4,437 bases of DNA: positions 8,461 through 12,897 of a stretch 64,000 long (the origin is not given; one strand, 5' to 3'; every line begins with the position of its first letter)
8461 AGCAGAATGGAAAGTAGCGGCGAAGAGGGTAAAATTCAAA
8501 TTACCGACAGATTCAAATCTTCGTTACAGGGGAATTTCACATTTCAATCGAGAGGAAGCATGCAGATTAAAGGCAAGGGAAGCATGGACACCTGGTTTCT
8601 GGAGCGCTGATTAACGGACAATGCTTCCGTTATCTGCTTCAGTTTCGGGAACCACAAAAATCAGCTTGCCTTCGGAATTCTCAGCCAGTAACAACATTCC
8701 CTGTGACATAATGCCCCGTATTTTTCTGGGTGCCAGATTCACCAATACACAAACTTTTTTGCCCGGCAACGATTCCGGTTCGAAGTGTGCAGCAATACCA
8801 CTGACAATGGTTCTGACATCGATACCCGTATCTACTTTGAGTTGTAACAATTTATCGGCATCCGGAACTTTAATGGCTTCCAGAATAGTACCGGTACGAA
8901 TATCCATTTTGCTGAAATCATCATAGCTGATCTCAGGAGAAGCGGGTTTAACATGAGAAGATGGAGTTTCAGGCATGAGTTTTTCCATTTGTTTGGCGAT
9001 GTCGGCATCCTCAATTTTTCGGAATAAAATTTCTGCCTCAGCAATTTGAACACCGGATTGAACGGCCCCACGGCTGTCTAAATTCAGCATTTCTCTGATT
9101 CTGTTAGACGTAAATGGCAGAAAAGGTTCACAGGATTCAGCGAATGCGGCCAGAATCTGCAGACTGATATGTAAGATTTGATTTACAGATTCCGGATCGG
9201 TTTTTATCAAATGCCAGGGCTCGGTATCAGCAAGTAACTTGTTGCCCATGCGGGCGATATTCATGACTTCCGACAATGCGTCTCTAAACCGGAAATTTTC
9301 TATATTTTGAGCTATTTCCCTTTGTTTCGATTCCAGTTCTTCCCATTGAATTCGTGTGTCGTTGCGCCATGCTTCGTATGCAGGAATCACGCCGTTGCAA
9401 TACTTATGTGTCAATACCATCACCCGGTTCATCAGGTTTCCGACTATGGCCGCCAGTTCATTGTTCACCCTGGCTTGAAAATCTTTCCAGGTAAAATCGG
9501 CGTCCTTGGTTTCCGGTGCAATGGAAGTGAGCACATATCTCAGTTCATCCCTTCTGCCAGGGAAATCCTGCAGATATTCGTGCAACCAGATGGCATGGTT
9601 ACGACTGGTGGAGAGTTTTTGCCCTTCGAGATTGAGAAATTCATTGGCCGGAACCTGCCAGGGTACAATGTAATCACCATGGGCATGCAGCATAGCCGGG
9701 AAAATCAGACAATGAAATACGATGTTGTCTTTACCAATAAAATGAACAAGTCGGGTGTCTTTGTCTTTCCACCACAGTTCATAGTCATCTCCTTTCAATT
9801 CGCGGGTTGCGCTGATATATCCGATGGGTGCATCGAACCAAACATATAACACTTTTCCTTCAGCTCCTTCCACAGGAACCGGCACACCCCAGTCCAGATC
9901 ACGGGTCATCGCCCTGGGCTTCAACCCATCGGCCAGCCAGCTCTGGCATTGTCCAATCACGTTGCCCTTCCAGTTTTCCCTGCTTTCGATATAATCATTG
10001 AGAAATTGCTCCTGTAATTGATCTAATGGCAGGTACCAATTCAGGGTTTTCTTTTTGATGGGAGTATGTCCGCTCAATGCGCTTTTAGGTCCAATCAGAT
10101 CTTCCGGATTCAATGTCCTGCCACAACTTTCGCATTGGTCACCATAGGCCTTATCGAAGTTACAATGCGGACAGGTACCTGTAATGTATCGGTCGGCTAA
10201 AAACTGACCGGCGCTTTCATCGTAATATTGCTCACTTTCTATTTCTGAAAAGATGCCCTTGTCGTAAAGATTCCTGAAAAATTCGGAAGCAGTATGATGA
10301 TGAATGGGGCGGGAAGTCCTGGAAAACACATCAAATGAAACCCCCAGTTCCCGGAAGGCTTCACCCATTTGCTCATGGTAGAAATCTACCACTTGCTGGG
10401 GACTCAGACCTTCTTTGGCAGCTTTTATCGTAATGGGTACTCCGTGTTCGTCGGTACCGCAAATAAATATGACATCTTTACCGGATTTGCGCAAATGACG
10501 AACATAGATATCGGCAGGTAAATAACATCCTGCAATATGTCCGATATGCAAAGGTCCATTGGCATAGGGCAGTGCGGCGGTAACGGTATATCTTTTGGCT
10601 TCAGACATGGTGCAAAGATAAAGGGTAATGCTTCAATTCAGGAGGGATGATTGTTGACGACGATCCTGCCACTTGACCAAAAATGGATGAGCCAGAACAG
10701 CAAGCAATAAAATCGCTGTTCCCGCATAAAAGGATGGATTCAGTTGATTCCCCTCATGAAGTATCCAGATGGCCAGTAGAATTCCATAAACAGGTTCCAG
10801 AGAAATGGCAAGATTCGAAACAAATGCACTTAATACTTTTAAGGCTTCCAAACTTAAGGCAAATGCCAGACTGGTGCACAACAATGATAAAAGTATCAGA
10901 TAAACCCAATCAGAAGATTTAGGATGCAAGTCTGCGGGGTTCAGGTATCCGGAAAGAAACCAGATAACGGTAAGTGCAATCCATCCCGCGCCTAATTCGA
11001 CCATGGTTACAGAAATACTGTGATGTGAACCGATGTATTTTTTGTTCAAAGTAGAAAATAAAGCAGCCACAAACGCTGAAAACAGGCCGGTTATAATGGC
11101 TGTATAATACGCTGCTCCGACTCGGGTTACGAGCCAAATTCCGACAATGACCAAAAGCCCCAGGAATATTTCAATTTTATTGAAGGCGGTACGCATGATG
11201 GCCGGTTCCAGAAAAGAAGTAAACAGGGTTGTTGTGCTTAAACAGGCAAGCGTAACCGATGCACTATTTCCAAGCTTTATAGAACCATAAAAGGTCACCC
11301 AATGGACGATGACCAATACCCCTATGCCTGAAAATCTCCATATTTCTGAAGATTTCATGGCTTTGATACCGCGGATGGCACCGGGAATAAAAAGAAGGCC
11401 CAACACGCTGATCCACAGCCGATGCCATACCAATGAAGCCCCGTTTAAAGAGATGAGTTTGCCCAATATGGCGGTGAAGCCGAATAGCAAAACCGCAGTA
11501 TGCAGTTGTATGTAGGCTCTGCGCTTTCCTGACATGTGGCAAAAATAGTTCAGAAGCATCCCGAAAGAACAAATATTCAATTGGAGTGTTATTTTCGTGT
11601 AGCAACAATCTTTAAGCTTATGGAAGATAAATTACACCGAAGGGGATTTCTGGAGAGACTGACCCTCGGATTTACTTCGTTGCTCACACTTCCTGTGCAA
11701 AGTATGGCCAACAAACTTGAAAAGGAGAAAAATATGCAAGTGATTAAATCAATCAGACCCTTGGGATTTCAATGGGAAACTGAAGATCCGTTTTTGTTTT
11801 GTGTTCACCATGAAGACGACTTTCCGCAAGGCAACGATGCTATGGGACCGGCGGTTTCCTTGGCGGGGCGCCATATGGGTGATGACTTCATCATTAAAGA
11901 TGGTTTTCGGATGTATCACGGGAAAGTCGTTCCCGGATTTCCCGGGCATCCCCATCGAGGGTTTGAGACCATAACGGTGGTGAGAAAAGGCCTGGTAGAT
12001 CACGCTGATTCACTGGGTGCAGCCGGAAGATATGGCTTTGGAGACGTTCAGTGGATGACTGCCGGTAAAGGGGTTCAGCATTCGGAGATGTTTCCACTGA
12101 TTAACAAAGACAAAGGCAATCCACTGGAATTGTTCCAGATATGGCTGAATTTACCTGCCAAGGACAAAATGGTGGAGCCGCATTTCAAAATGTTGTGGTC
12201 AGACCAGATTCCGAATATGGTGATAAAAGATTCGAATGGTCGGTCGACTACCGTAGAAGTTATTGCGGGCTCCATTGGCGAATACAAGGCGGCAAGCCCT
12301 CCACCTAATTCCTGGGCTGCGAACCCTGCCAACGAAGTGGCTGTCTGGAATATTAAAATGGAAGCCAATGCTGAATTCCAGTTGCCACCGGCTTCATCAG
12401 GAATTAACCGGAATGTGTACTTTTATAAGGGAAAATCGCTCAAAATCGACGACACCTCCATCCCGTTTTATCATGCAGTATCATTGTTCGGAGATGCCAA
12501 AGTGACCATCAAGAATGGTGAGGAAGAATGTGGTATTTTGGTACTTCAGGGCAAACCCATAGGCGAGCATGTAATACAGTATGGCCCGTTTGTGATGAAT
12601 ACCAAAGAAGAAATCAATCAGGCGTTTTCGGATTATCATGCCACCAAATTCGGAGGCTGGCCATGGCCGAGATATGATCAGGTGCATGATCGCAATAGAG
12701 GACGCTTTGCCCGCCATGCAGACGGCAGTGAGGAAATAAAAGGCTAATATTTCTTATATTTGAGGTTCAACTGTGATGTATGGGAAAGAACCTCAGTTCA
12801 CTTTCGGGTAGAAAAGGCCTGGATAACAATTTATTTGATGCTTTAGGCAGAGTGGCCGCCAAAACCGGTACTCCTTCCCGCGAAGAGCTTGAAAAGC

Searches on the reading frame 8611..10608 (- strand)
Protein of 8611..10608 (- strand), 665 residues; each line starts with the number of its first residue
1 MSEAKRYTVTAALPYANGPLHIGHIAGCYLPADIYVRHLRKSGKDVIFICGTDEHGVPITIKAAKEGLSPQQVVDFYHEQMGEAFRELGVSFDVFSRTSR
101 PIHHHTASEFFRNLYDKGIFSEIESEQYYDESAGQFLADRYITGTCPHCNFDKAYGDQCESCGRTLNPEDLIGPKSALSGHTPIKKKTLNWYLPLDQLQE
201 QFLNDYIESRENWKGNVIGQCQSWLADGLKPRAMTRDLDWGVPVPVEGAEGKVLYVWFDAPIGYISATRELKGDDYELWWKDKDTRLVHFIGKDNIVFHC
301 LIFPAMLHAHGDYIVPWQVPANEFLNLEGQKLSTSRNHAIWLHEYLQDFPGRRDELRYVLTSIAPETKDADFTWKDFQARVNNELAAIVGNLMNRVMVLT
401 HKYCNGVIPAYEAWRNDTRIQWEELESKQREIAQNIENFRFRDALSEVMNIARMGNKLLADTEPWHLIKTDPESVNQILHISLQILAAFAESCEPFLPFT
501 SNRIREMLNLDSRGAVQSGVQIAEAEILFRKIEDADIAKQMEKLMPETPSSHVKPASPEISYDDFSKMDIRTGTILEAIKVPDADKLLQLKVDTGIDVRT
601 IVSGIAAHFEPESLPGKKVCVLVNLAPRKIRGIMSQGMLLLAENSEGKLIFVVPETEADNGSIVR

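Call 53: search_protein_families(library=pfam, proteins=[window:8611-10608:-], max_evalue=0.00001)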
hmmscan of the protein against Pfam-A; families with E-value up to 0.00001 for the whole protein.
window:8611-10608:- (665 aa): 5 families
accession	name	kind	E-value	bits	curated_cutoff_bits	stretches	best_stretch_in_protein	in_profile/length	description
PF09334.17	tRNA-synt_1g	-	3.3e-150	500.7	20.1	1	8-397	2-391/391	tRNA synthetases class I (M)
PF01588.26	tRNA_bind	-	5.3e-25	87.8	27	1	570-662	1-95/96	Putative tRNA binding domain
PF19303.5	Anticodon_3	-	1.8e-16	60.8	23.5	1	409-543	2-146/152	Anticodon binding domain of methionyl tRNA ligase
PF00133.28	tRNA-synt_1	-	5.1e-15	55.6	22.7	1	3-246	21-245/414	tRNA synthetases class I (I, L, M and V)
PF01406.26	tRNA-synt_1e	-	5.5e-06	26.4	27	0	19-133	22-135/301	tRNA synthetases class I (C) catalytic domain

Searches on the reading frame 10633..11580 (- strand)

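Call 53: search_protein_families(library=pfam, proteins=[window:10633-11580:-], max_evalue=0.00001)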
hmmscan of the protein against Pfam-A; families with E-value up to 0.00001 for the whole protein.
window:10633-11580:- (315 aa): 1 family
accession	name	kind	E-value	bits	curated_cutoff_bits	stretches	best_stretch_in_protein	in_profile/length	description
PF00892.27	EamA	-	8.7e-22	78.3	28.2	2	161-296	3-131/135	EamA-like transporter family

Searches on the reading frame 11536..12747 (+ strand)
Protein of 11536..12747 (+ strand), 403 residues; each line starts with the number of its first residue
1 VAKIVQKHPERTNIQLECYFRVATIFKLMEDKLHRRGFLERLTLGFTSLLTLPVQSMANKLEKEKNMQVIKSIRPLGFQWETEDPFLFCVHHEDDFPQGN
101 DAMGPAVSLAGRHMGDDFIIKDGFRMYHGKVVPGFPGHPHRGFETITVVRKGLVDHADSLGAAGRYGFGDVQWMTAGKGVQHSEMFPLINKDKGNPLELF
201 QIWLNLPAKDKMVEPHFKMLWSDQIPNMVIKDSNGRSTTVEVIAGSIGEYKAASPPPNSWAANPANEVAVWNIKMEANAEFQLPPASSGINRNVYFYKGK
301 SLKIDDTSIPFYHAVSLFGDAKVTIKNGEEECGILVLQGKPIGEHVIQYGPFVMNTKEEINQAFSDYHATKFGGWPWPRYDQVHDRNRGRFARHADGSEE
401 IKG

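Call 53: search_protein_families(library=pfam, proteins=[window:11536-12747:+], max_evalue=0.00001)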
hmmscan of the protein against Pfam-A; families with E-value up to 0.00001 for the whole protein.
window:11536-12747:+ (403 aa): 2 families
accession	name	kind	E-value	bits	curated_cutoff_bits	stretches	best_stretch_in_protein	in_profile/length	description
PF02678.22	Pirin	-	5.9e-25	87.8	26.1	1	111-204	13-108/108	Pirin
PF05726.19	Pirin_C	-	5.7e-24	84.9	27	1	270-373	1-103/103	Pirin C-terminal cupin domain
